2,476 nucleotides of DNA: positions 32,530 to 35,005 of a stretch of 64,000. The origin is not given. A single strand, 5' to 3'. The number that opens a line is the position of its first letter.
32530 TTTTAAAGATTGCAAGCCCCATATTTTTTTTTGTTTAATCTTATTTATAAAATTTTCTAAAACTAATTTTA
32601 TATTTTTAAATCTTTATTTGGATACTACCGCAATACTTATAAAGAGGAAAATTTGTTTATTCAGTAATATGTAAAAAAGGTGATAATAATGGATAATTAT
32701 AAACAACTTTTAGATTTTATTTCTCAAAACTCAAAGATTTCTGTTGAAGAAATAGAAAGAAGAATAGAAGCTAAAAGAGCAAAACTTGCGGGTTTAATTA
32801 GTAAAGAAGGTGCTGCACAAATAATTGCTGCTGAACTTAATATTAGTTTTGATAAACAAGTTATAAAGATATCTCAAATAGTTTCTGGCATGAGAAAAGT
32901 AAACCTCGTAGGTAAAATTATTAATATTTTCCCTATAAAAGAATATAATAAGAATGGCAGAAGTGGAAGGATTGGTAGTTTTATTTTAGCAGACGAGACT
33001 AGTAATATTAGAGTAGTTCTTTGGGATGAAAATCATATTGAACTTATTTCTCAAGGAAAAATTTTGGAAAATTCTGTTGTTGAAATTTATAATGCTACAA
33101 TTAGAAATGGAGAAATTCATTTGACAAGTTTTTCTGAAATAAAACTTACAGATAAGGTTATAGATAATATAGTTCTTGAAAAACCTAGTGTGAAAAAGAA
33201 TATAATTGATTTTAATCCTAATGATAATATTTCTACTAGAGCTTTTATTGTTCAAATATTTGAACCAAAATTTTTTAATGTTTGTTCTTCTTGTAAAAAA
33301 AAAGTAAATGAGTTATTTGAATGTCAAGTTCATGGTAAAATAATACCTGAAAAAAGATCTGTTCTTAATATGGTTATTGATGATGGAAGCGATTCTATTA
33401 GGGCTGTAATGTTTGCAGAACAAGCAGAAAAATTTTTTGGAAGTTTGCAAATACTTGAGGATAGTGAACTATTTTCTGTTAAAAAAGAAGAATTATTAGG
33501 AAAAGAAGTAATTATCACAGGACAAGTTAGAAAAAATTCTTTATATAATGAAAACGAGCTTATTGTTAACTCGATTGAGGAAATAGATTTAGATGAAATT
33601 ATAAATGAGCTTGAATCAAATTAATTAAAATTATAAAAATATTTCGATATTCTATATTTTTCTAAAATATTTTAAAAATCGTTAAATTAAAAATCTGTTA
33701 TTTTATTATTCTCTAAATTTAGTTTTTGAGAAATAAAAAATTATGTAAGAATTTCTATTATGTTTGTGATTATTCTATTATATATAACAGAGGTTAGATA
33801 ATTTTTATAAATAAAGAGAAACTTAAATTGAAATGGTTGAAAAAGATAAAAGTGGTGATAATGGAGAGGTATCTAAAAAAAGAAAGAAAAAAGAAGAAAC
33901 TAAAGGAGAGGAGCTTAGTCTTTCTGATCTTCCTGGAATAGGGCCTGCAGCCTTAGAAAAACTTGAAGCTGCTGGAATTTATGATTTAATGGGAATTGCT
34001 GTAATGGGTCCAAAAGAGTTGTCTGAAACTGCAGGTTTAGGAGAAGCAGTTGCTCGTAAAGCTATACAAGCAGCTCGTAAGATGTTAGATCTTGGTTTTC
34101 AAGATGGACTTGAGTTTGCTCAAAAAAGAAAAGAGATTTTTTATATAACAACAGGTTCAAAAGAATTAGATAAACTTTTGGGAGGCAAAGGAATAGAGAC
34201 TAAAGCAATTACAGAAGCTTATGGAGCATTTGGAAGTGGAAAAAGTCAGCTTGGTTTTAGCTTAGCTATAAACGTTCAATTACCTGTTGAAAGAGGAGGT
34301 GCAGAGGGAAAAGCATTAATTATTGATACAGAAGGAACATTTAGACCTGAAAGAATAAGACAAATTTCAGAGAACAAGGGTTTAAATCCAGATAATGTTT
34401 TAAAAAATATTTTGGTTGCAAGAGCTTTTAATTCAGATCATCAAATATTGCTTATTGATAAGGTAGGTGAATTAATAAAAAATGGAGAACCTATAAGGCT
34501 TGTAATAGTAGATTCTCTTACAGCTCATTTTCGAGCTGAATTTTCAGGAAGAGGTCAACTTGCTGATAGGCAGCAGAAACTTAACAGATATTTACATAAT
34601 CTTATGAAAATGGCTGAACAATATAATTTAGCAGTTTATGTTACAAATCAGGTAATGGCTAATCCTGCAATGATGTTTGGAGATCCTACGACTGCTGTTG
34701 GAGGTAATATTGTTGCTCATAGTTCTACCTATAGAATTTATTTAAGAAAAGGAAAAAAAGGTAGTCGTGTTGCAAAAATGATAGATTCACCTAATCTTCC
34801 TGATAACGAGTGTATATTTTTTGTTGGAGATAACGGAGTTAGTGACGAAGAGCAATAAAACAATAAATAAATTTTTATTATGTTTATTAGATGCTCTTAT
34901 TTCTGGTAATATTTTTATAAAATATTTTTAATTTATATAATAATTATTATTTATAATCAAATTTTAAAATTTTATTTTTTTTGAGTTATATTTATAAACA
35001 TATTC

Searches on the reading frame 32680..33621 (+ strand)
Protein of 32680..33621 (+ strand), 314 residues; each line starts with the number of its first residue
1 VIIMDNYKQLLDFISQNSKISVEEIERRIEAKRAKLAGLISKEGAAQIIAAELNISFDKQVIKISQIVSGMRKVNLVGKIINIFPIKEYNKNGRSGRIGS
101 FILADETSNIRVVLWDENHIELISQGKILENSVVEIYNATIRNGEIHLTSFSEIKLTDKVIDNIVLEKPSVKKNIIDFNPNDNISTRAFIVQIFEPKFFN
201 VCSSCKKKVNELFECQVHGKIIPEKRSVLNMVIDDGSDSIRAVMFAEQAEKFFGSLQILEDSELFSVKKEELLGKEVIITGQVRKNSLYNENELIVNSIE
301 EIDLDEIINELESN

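Call 57: search_protein_families(library=pfam, proteins=[window:32680-33621:+], max_evalue=0.001)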
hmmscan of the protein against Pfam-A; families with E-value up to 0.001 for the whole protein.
window:32680-33621:+ (314 aa): 4 families
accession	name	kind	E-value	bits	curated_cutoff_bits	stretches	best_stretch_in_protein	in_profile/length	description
PF01336.31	tRNA_anti-codon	-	4.7e-12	46.1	27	2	225-302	14-75/75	OB-fold nucleic acid binding domain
PF17244.8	CDC24_OB3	-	2.4e-06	28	25.4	1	68-252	3-193/216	Cell division control protein 24, OB domain 3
PF25507.1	OB_POT1A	-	2.7e-06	27.6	27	1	208-277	36-103/127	POT1A-like, OB fold domain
PF08646.16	Rep_fac-A_C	-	2.1e-05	24.8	28.5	1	185-255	3-82/146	Replication factor-A C terminal domain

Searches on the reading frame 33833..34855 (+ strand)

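Call 57: search_protein_families(library=pfam, proteins=[window:33833-34855:+], max_evalue=0.001)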
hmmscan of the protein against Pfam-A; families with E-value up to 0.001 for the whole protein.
window:33833-34855:+ (341 aa): 5 families
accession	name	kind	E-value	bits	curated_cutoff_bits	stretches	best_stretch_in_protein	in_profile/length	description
PF08423.17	Rad51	-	9.1e-94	313.7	22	1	98-338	1-243/244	Rad51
PF00154.27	RecA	-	1.1e-14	55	27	1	96-310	24-224/262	recA bacterial DNA recombination protein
PF14520.12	HHH_5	-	4.9e-08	33.8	27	1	29-83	3-57/57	Helix-hairpin-helix domain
PF13481.12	AAA_25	-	7.2e-06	26.2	27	1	121-273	30-189/195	AAA domain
PF11798.14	IMS_HHH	-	0.00023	21.7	24.4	1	27-49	10-32/32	IMS family HHH motif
